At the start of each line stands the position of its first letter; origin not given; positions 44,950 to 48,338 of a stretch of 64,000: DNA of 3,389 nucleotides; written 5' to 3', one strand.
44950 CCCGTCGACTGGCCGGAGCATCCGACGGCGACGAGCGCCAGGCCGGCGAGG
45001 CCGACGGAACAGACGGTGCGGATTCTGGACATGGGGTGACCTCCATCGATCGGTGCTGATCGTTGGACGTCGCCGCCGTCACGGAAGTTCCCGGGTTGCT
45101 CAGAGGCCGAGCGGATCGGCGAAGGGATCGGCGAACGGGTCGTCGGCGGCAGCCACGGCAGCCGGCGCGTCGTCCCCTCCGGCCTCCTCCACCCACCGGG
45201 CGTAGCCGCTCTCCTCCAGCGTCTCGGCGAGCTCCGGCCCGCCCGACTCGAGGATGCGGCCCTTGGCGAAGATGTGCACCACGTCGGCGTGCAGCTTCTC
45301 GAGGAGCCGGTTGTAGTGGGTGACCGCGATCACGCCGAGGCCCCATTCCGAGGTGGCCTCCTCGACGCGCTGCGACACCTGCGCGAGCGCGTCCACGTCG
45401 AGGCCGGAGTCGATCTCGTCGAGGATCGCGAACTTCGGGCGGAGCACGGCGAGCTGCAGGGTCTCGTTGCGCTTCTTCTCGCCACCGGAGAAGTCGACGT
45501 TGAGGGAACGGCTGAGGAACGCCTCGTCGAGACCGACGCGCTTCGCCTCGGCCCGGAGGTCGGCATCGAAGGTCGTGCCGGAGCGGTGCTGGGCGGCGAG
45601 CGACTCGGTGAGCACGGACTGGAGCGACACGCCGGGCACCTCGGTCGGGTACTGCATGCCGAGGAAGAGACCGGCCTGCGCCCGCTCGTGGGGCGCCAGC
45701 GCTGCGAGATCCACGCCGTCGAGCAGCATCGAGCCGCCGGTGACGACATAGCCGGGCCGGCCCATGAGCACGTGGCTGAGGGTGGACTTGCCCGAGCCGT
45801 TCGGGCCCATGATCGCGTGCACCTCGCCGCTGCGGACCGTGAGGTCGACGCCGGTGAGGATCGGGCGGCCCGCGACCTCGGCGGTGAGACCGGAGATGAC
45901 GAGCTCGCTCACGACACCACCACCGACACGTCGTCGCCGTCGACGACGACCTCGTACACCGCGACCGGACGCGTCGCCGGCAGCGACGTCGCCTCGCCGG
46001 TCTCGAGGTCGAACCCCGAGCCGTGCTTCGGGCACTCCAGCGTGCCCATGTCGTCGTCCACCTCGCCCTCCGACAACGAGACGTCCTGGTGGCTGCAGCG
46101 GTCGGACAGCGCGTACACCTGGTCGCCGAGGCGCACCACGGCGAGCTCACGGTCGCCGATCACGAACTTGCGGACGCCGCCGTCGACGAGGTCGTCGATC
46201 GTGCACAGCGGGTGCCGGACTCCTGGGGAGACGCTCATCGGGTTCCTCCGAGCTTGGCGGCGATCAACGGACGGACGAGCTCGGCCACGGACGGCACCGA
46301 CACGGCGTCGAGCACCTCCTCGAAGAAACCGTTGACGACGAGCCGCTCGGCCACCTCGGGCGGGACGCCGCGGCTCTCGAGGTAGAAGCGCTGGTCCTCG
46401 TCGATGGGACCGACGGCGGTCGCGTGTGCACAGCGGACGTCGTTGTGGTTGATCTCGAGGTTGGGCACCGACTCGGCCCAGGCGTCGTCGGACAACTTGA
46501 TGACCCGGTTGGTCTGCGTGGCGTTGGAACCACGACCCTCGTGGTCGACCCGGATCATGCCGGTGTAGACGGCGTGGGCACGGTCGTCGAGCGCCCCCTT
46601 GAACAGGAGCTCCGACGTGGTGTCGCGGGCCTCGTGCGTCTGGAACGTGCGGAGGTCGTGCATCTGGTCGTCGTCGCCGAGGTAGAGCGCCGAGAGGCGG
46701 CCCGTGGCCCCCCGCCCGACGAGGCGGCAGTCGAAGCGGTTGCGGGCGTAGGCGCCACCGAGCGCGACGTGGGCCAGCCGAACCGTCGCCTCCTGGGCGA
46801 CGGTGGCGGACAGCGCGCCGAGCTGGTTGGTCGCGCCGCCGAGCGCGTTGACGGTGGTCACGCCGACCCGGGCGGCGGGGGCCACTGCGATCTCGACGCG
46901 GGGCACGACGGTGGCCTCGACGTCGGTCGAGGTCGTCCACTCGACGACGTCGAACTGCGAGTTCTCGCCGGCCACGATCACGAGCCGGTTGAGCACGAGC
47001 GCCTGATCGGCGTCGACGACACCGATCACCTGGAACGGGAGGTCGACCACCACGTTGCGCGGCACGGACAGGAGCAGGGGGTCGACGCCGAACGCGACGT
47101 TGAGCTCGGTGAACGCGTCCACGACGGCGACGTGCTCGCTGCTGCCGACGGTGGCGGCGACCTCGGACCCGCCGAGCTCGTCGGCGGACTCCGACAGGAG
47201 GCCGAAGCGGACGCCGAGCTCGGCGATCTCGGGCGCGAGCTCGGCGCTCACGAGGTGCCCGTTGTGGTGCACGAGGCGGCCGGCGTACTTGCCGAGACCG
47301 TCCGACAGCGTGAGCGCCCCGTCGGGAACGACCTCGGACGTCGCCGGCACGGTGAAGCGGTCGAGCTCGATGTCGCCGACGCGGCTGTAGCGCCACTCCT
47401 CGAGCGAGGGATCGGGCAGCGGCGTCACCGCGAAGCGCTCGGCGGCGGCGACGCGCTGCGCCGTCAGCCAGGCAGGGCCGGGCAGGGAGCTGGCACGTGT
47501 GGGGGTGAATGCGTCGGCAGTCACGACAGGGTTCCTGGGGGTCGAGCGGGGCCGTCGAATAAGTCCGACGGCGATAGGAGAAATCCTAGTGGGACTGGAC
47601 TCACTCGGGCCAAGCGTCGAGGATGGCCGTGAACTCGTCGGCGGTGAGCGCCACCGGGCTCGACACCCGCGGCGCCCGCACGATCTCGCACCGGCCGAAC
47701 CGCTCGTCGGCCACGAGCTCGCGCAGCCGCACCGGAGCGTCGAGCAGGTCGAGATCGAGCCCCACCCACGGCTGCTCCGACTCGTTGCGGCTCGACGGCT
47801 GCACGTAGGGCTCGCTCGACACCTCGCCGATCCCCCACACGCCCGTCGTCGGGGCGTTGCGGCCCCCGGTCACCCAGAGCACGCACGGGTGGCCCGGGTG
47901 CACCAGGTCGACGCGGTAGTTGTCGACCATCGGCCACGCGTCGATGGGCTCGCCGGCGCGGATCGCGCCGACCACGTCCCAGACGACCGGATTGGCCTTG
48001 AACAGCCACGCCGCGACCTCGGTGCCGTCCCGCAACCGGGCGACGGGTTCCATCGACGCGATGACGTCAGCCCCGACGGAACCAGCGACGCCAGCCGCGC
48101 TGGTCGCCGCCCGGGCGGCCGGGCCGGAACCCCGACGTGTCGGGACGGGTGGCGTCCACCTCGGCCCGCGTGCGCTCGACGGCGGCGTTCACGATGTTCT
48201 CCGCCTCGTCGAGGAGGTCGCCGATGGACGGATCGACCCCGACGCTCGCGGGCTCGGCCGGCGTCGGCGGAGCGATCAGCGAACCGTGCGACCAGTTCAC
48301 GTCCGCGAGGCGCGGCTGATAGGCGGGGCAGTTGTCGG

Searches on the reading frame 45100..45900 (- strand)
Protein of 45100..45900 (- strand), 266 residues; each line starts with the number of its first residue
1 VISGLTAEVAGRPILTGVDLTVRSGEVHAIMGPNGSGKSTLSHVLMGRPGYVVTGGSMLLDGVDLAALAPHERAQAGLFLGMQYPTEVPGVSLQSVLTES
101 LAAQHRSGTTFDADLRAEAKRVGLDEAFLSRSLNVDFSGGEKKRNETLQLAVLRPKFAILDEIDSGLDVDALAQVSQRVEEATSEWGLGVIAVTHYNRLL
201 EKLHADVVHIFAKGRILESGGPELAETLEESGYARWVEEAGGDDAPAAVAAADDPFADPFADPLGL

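Call 14: search_protein_families(library=ncbifam, proteins=[window:45100-45900:-])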
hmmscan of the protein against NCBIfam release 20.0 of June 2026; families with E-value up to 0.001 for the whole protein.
window:45100-45900:- (266 aa): 174 families (the best 25 are shown)
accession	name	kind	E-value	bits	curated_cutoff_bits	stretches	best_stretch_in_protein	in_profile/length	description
TIGR01978.1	sufC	equivalog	4.2e-84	281.8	212.8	1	2-235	3-242/243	Fe-S cluster assembly ATPase SufC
NF007134.0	PRK09580.1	equivalog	4.3e-68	229.5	400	1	3-237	5-245/248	Fe-S cluster assembly ATPase SufC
TIGR03873.1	F420-0_ABC_ATP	hypoth_equivalog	1.5e-22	80.1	372.4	1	2-224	4-223/256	putative F420-0 ABC transporter ATP-binding protein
TIGR03864.1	PQQ_ABC_ATP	hypoth_equivalog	6.6e-22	78.1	302.25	1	2-222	4-216/236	ABC transporter, ATP-binding subunit, PQQ-dependent alcohol dehydrogenase system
NF010068.0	PRK13548.1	equivalog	1.4e-21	76.8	261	1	3-224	9-229/261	heme ABC transporter ATP-binding protein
TIGR04406.1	LPS_export_lptB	equivalog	1.8e-21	76.6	240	1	4-223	6-220/239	LPS export ABC transporter ATP-binding protein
NF007601.2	PRK10247.1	equivalog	1.4e-20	73.7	292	1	8-199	10-194/204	iron efflux ABC transporter ATP-binding subunit FetA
TIGR04520.1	ECF_ATPase_1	equivalog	1.7e-20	73.6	315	1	12-223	15-221/269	energy-coupling factor transporter ATPase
TIGR02769.1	nickel_nikE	equivalog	4.7e-20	72.2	332.55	1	4-219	16-232/265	nickel import ATP-binding protein NikE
TIGR04521.1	ECF_ATPase_2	equivalog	6.7e-20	71.3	330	1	14-223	20-230/279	energy-coupling factor transporter ATPase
TIGR03410.1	urea_trans_UrtE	equivalog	8.5e-20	71.2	285.8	1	7-221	8-215/230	urea ABC transporter ATP-binding subunit UrtE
TIGR02770.1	nickel_nikD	equivalog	1.6e-19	70.2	318.7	1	16-221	3-209/230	nickel import ATP-binding protein NikD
NF008144.0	PRK10895.1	equivalog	3.1e-18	66.1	381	1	8-223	12-222/241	LPS export ABC transporter ATP-binding protein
NF007739.0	PRK10419.1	subfamily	3.9e-18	65.9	354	1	4-220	17-234/268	nickel ABC transporter ATP-binding protein NikE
TIGR03005.1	ectoine_ehuA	equivalog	4.9e-18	65.3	345.4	2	130-223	140-232/252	ectoine/hydroxyectoine ABC transporter ATP-binding protein EhuA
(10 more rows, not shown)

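Call 41: find_homologous_proteins(query=window:45100-45900:-, max_evalue=1e-30)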
Query window:45100-45900:- (266 aa): 7998 proteins with E <= 1e-30 among 8000 candidates; the best 120 are listed.
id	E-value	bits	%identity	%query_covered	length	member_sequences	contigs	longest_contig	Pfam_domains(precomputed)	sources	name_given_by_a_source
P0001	4.2e-167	572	100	100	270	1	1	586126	PF00005.34,PF02463.26,PF13304.13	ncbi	ncbi:MAG: Fe-S cluster assembly ATPase SufC [Acidimicrobiales bacterium]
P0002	1.5e-140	485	86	99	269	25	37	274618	PF00005.34,PF02463.26,PF13304.13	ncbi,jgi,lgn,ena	ncbi:MAG: Fe-S cluster assembly ATPase SufC [Microthrixaceae bacterium]|jgi:Fe-S cluster assembly AT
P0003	8.0e-135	467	85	91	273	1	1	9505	PF00005.34,PF02463.26,PF13304.13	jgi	-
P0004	5.0e-132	457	83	98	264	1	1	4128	PF00005.34,PF02463.26,PF13304.13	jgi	jgi:Fe-S cluster assembly ATP-binding protein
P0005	9.9e-127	440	80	99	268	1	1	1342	PF00005.34,PF02463.26,PF13304.13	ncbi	-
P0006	3.7e-122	425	84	90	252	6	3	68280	PF00005.34,PF02463.26,PF13304.13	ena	-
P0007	1.7e-118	413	75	100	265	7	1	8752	PF00005.34,PF02463.26,PF13304.13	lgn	-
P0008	1.2e-117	410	75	100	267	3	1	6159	PF00005.34,PF02463.26,PF13304.13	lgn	-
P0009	3.7e-116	405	77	98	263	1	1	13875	PF00005.34,PF02463.26,PF13304.13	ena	-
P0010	8.4e-116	404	74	99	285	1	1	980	PF00005.34,PF02463.26,PF13304.13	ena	-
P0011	1.1e-115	404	73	99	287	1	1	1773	PF00005.34,PF02463.26,PF13304.13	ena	-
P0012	1.7e-114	400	74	99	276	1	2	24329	PF00005.34,PF02463.26,PF13304.13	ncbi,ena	-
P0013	2.3e-113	396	73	99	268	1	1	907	PF00005.34,PF02463.26,PF13304.13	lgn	-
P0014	2.3e-110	386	73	98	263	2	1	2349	PF00005.34,PF02463.26,PF13304.13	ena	-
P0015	2.4e-109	383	69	99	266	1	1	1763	PF00005.34,PF02463.26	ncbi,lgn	-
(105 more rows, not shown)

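Call 54: search_solved_structures(query=window:45100-45900:-, max_evalue=1e-40)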
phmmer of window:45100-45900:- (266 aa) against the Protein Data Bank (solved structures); distinct sequences matched with E-value up to 1e-40: 3.
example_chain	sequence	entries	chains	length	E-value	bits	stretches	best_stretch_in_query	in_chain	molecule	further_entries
2d2e_A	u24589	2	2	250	8.5e-65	222.3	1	4-240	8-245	SufC protein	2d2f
11mp_A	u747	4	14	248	1.4e-60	208.5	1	5-239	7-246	Probable ATP-dependent transporter SufC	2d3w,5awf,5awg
2zu0_C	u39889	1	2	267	1.9e-60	208.1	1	5-239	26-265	Probable ATP-dependent transporter sufC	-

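Call 59: search_dna_similar(query=window:45100-45900:-, collection=plasmids, mode=protein, max_evalue=1e-40, max_rows=40)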
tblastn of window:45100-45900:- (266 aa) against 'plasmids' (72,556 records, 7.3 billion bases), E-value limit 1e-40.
Records with a match: 101; places in all: 103; records where one place covers at least 80% of the query: 101.
Best place of each record, by identity: <60% 101.
By first word of the organism name: Ligilactobacillus 33; Azospirillum 12; Paracoccus 5; Klebsiella 5; Escherichia 4; Riemerella 4; Sinorhizobium 4; Polaromonas 3; Paraburkholderia 2; Bacillus 2; and 24 more.
By predicted mobility (MOB-suite, as given by PLSDB): non-mobilizable 71; mobilizable 26; conjugative 4.
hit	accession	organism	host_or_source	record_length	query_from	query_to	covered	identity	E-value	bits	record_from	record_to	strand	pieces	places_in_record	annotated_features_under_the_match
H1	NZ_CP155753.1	Sphingomonas parapaucimobilis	Chinese cabbage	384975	2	233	87%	55.2%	1e-72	248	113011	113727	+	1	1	sufC: Fe-S cluster assembly ATPase SufC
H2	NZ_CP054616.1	Azospirillum oryzae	cell culture,soil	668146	2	236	88%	53.3%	4e-70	241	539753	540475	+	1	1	sufC: Fe-S cluster assembly ATPase SufC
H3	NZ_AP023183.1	Paraburkholderia sp. PGU19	Physopelta gutta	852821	2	236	88%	53.3%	9e-70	239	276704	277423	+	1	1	sufC: Fe-S cluster assembly ATPase SufC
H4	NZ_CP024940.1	Paraburkholderia hospita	soil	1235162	2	236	88%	53.3%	1e-66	230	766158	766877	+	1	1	record has no annotation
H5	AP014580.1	Burkholderia sp. RPE67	Riptortus pedestris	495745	2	236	88%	53.3%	3e-64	224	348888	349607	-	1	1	FeS assembly ATPase SufC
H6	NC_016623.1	Azospirillum lipoferum 4B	-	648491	2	236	88%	52.9%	3e-69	238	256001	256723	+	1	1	sufC: Fe-S cluster assembly ATPase SufC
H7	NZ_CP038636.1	Cupriavidus oxalaticus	whole organism,sewage sludge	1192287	2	234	88%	53.3%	2e-67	233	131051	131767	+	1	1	none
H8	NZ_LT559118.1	Nonomuraea gerenzanensis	-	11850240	2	236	88%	52.5%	2e-71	244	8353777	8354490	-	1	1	none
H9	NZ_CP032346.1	Azospirillum brasilense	soil sample,Agricultural field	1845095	2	236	88%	52.5%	2e-67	233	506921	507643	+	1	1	record has no annotation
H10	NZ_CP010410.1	Xanthomonas sacchari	cell culture,rice seeds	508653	2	236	88%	52.5%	2e-66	230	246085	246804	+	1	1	sufC: Fe-S cluster assembly ATPase SufC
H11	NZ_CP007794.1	Azospirillum argentinense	Triticum aestivum L.,Root,wheat ...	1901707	2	236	88%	52.5%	9e-66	228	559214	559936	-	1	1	record has no annotation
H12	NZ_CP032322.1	Azospirillum argentinense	soil sample,Agricultural field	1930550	2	236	88%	52.5%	9e-66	228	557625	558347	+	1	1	record has no annotation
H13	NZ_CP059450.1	Azospirillum brasilense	Prokaryotes,soil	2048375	2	236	88%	52.5%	1e-65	228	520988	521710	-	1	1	none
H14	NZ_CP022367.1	Azospirillum sp. TSH58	single cell,paddy soils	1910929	2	236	88%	52.5%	7e-65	225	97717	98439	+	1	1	record has no annotation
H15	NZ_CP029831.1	Azospirillum ramasamyi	single cell,Cow dung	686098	2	233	87%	53.1%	5e-69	238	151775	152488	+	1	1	sufC: Fe-S cluster assembly ATPase SufC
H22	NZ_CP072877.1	Microbacterium sp. NIBRBAC000506063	cell culture,sludge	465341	8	236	86%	51.7%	3e-70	241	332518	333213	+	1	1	sufC: Fe-S cluster assembly ATPase SufC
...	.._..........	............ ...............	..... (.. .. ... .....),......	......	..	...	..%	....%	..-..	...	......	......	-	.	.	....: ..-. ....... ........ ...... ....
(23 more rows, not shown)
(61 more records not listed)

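Call 60: get_annotated_region(hit=H8, flank=6000)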
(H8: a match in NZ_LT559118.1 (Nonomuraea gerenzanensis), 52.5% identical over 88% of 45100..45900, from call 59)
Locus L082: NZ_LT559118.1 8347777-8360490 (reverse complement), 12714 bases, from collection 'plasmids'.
description: Nonomuraea gerenzanensis isolate nono1 plasmid I, complete sequence
organism: Nonomuraea gerenzanensis (NCBI taxid 93944)
taxonomy: Bacteria; Actinomycetota; Actinomycetes; Streptosporangiales; Streptosporangiaceae; Nonomuraea; Nonomuraea gerenzanensis
host: -; source: -; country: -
typing (MOB-suite, as given by PLSDB): non-mobilizable
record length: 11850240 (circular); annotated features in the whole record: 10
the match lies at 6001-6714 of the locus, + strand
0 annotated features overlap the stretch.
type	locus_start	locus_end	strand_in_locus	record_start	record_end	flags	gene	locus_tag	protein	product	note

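Call 61: get_annotated_region(hit=H22, flank=6000)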
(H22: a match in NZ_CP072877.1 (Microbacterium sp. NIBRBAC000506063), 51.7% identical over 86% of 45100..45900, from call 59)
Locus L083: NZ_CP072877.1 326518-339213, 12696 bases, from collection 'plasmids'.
description: Microbacterium sp. NIBRBAC000506063 plasmid unnamed, complete sequence
organism: Microbacterium sp. NIBRBAC000506063 (NCBI taxid 2734618)
taxonomy: Bacteria; Actinomycetota; Actinomycetes; Micrococcales; Microbacteriaceae; Microbacterium; Microbacterium sp. NIBRBAC000506063
host: -; source: cell culture,sludge; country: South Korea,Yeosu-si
typing (MOB-suite, as given by PLSDB): non-mobilizable
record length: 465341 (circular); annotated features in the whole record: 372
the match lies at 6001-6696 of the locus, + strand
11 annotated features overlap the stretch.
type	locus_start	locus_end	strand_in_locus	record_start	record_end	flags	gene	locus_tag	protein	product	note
CDS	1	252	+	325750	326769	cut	-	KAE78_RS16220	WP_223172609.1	rhodanese-like domain-containing protein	-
CDS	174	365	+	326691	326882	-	-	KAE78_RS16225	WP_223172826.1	rhodanese-like domain-containing protein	-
CDS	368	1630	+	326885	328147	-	-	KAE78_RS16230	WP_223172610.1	YeeE/YedE family protein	-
CDS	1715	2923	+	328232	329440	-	-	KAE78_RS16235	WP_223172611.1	hypothetical protein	-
CDS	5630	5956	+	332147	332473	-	-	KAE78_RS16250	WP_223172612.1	non-heme iron oxygenase ferredoxin subunit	-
CDS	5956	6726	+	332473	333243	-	sufC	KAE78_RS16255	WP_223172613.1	Fe-S cluster assembly ATPase SufC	GO:0016226 - iron-sulfur cluster assembly [Evidence IEA]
CDS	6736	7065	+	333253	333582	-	-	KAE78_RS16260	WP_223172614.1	metal-sulfur cluster assembly factor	-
CDS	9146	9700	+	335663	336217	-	-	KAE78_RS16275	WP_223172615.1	MFS transporter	GO:0055085 - transmembrane transport [Evidence IEA]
CDS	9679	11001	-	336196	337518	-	-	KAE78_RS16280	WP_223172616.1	acyltransferase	-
CDS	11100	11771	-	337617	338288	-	-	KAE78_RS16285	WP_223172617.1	response regulator transcription factor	GO:0000160 - phosphorelay signal transduction system [Evidence IEA]; GO:0006355 - regulation of DNA-templated ...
CDS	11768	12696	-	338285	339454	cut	-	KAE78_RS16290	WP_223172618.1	histidine kinase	GO:0000160 - phosphorelay signal transduction system [Evidence IEA]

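Call 62: get_annotated_region(hit=H24, flank=6000)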
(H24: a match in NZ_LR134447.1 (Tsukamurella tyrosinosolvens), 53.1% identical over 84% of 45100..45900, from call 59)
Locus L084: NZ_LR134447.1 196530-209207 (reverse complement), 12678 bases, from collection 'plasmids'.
description: Tsukamurella tyrosinosolvens strain NCTC13231 plasmid 5, complete sequence
organism: Tsukamurella tyrosinosolvens (NCBI taxid 57704)
taxonomy: Bacteria; Actinomycetota; Actinomycetes; Mycobacteriales; Tsukamurellaceae; Tsukamurella; Tsukamurella tyrosinosolvens
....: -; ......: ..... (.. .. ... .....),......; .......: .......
typing (MOB-suite, as given by PLSDB): non-mobilizable
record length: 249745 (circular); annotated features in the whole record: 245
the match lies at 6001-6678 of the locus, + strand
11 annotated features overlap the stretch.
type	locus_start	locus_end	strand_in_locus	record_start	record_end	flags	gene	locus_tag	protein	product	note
CDS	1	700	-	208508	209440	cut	-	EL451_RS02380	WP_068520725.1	ABC transporter ATP-binding protein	-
CDS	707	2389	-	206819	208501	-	mptB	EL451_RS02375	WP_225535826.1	polyprenol phosphomannose-dependent alpha 1,6 mannosyltransferase MptB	-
CDS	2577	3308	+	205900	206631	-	-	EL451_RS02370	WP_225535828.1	metalloregulator ArsR/SmtB family transcription factor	-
CDS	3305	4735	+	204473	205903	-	sufB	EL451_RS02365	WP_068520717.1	Fe-S cluster assembly protein SufB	GO:0016226 - iron-sulfur cluster assembly [Evidence IEA]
CDS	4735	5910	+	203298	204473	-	sufD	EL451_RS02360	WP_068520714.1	Fe-S cluster assembly protein SufD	GO:0016226 - iron-sulfur cluster assembly [Evidence IEA]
CDS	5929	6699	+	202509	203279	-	sufC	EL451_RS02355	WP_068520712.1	Fe-S cluster assembly ATPase SufC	GO:0016226 - iron-sulfur cluster assembly [Evidence IEA]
CDS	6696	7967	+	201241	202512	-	-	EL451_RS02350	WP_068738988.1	cysteine desulfurase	GO:0006534 - cysteine metabolic process [Evidence IEA]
CDS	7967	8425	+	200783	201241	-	-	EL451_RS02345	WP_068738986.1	Fe-S cluster assembly sulfur transfer protein SufU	GO:0016226 - iron-sulfur cluster assembly [Evidence IEA]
CDS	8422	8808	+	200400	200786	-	-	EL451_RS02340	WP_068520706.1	metal-sulfur cluster assembly factor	-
CDS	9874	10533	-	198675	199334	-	-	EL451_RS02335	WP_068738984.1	hypothetical protein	-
CDS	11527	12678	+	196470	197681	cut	-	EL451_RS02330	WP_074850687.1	hypothetical protein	-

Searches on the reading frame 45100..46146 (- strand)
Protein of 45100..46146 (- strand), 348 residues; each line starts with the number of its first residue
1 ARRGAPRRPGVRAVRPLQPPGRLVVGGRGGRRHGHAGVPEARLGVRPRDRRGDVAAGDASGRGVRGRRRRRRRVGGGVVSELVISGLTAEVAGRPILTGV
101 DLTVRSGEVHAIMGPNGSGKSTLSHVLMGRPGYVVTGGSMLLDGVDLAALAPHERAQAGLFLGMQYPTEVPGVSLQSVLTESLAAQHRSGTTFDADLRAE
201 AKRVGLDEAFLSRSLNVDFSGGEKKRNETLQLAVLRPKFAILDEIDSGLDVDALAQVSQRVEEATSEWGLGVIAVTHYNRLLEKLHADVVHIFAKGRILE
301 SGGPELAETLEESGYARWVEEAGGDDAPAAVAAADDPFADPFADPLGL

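Call 7: search_protein_families(library=pfam, proteins=[window:45100-46146:-])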
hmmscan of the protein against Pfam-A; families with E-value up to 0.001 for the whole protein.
window:45100-46146:- (348 aa): 3 families
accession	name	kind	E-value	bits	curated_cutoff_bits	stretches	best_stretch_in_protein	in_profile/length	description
PF00005.33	ABC_tran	-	1.8e-17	64.7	25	1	97-244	1-134/137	ABC transporter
PF02463.25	SMC_N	-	4.3e-08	33.3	40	0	219-292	137-211/220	RecF/RecN/SMC N terminal domain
PF13304.12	AAA_21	-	1.6e-07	32.1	27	0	237-281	258-302/304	AAA domain, putative AbiEii toxin, Type IV TA system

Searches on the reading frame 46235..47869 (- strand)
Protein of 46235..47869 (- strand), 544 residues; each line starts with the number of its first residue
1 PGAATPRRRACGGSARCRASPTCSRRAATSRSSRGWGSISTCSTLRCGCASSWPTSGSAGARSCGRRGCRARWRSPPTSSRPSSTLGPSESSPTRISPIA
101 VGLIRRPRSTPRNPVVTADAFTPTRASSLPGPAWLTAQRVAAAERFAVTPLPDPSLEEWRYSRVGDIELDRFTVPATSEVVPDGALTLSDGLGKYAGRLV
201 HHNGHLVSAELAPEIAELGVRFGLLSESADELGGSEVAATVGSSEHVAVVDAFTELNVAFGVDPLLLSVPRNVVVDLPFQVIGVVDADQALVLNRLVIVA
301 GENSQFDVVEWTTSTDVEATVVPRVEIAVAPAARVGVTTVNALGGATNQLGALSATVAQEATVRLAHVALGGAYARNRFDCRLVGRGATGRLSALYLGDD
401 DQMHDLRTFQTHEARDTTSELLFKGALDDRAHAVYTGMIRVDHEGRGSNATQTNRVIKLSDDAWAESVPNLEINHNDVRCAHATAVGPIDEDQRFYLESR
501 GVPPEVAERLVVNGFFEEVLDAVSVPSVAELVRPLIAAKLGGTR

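Call 7: search_protein_families(library=pfam, proteins=[window:46235-47869:-])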
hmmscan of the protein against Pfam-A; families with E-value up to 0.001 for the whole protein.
window:46235-47869:- (544 aa): 2 families
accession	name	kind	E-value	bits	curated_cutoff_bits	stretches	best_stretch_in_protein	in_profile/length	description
PF01458.23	SUFBD_core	-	1.5e-64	218.1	27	1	287-515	5-232/232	SUF system FeS cluster assembly, SufBD core domain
PF19295.5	SufBD_N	-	6e-05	23.2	23.5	0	250-281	141-172/172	SufBD protein N-terminal region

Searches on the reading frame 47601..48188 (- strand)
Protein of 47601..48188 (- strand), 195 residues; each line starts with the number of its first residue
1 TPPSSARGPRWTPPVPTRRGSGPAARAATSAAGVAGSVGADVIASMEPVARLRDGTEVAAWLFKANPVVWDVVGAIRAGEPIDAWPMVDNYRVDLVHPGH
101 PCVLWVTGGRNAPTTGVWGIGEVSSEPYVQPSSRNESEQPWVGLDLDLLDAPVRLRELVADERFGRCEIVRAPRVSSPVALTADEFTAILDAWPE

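Call 7: search_protein_families(library=pfam, proteins=[window:47601-48188:-])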
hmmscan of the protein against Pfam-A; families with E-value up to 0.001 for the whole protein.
window:47601-48188:- (195 aa): 1 family
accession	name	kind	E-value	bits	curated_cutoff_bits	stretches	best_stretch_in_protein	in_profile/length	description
PF01878.24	EVE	-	3.6e-08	34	23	1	60-191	2-144/145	EVE domain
